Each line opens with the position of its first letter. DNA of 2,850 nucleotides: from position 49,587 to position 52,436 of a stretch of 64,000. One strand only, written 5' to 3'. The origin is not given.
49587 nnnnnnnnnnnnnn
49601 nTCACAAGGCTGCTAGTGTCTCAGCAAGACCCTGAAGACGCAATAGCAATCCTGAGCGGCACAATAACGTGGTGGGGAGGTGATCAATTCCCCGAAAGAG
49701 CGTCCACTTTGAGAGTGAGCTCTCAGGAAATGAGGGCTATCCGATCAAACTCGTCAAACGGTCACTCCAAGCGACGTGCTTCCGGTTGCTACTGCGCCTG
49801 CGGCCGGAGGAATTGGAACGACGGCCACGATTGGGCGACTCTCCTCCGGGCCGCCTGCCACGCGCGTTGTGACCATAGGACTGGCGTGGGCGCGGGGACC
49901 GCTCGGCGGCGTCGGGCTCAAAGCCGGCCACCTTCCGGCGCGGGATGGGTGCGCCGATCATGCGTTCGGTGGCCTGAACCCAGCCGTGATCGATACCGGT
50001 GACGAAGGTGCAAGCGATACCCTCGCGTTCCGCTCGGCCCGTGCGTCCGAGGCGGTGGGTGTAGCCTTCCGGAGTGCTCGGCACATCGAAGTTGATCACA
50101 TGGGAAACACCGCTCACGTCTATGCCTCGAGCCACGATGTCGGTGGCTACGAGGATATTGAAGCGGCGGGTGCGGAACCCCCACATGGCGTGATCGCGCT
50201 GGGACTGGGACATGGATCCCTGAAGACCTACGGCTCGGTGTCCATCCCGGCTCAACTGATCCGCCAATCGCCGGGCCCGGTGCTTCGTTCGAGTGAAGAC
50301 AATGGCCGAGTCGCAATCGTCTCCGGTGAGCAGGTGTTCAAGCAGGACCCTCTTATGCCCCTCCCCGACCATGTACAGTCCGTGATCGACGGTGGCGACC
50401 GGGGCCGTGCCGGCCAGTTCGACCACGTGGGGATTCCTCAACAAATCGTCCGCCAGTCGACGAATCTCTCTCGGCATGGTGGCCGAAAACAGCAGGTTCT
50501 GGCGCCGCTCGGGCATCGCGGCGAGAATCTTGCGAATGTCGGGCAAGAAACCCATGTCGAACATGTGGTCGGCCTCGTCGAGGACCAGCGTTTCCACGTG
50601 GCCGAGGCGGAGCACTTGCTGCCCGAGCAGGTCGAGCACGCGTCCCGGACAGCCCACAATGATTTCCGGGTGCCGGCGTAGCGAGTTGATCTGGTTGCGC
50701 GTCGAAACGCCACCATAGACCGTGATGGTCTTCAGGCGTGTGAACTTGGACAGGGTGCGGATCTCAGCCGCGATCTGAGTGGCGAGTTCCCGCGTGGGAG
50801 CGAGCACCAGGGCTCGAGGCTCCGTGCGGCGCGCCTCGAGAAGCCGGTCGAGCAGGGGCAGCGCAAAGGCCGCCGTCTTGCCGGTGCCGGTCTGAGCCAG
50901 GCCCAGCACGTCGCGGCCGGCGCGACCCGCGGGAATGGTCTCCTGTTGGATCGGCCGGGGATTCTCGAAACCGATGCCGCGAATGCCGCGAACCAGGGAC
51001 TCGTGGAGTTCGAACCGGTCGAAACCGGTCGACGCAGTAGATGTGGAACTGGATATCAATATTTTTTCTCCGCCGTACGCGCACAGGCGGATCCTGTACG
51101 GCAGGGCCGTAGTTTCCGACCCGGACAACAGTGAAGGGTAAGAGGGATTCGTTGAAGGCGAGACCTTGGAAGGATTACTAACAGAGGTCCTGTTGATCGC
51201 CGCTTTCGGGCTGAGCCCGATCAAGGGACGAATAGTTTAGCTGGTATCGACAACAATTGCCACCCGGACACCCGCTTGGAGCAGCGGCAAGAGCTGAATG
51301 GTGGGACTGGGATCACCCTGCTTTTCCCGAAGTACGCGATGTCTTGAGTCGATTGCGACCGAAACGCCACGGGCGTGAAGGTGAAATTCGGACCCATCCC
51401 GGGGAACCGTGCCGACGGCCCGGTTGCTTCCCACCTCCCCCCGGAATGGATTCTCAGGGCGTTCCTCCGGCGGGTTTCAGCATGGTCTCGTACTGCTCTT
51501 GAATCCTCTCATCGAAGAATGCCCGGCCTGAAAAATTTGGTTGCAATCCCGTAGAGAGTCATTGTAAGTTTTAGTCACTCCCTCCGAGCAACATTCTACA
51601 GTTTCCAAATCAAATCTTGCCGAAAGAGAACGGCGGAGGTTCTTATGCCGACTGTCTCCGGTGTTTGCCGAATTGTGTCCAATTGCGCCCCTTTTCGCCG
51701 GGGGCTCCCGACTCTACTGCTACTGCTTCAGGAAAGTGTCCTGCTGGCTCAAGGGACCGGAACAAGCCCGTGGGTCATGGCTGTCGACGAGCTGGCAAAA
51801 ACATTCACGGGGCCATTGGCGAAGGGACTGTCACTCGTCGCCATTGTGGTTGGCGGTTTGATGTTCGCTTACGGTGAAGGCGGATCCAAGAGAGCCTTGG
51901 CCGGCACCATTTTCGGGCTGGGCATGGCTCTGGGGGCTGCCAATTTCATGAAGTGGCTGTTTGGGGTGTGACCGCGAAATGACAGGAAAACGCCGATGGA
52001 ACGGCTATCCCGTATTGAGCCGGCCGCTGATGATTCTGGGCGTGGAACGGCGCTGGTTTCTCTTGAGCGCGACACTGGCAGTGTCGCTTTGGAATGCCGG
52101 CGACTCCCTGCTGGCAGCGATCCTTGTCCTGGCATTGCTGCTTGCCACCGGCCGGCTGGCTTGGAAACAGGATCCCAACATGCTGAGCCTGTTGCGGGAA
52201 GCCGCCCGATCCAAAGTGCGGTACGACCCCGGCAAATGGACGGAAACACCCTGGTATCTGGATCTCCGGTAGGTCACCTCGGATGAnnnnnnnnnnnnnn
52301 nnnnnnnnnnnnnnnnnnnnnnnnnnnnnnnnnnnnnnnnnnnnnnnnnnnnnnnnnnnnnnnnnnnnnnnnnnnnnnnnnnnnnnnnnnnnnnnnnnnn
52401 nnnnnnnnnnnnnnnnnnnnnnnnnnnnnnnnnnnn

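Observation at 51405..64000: Lower-GC VirB/Trb type IV secretion operon with non-canonical gene order, no relaxase or coupling protein, followed by a giant Ig-repeat surface protein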

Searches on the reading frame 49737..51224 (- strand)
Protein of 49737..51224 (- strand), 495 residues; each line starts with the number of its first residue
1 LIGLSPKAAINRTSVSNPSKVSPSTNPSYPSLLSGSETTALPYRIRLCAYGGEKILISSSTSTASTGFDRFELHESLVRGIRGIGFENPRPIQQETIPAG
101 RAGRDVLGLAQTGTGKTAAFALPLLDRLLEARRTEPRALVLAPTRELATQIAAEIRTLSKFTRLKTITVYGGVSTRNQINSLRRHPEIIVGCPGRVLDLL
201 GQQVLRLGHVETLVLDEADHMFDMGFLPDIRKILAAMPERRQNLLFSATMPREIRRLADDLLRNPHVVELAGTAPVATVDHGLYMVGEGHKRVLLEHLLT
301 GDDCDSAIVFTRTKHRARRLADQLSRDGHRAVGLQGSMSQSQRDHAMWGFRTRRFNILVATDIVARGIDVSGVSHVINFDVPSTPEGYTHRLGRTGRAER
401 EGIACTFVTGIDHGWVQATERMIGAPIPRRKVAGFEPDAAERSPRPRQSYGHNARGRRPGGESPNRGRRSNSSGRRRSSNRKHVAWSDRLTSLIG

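Call 29: search_protein_families(library=pfam, proteins=[window:49737-51224:-], max_evalue=0.01)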
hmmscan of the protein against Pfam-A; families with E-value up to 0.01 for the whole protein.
window:49737-51224:- (495 aa): 4 families
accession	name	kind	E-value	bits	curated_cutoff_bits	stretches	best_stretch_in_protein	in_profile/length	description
PF00270.35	DEAD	-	7e-50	169.5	26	1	90-256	1-166/167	DEAD/DEAH box helicase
PF00271.37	Helicase_C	-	5.4e-30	104.3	23.5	1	294-398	5-109/110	Helicase conserved C-terminal domain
PF04851.21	ResIII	-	7.7e-08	32.9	22.5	1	109-252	29-164/164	Type III restriction enzyme, res subunit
PF13401.12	AAA_22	-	0.0083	16.9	27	0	111-247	13-119/130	AAA domain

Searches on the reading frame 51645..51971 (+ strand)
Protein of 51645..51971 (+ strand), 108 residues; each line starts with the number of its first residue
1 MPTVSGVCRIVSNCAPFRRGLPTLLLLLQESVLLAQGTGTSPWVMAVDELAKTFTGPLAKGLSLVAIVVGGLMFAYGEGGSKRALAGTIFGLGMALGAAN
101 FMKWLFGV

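Call 3: search_protein_families(library=pfam, proteins=[window:51645-51971:+], max_evalue=0.01)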
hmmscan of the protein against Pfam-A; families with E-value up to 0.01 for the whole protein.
window:51645-51971:+ (108 aa): 1 family
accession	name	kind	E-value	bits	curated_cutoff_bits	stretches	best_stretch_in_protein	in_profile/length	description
PF04956.18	TrbC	-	5.8e-14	52.5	27.9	1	23-105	18-98/98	TrbC/VIRB2 pilin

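Call 7: search_protein_families(library=ncbifam, proteins=[window:51645-51971:+], max_evalue=0.01)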
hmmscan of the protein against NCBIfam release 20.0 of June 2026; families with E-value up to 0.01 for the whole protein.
window:51645-51971:+ (108 aa): 3 families
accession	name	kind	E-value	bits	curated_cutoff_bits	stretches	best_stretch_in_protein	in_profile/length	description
NF010467.0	PRK13892.1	equivalog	4e-07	30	179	1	23-107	25-112/145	conjugal transfer system pilin TrbC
NF010445.0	PRK13871.1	equivalog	0.00019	21.6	211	1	27-100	21-96/135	conjugal transfer pilin TrbC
NF010431.0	PRK13857.1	equivalog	0.00048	20.1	103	1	6-106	19-117/120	pilin major subunit VirB2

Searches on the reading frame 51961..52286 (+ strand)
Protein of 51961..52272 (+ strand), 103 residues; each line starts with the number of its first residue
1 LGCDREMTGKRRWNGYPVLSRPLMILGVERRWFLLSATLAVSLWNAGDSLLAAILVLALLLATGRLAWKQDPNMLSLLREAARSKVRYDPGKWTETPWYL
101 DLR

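Call 3: search_protein_families(library=pfam, proteins=[window:51996-52286:+], max_evalue=0.01)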
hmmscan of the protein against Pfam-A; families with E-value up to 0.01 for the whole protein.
window:51996-52286:+ (96 aa): 0 families

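Call 7: search_protein_families(library=ncbifam, proteins=[window:51996-52286:+], max_evalue=0.01)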
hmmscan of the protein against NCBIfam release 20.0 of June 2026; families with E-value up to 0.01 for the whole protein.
window:51996-52286:+ (96 aa): 0 families

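Call 29: search_protein_families(library=pfam, proteins=[window:51961-52272:+], max_evalue=0.01)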
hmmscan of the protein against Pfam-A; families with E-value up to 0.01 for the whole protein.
window:51961-52272:+ (103 aa): 1 family
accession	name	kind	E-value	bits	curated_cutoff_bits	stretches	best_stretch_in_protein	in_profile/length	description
PF05101.18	VirB3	-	3.6e-10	40.4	23.9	1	19-78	9-67/84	Type IV secretory pathway, VirB3-like protein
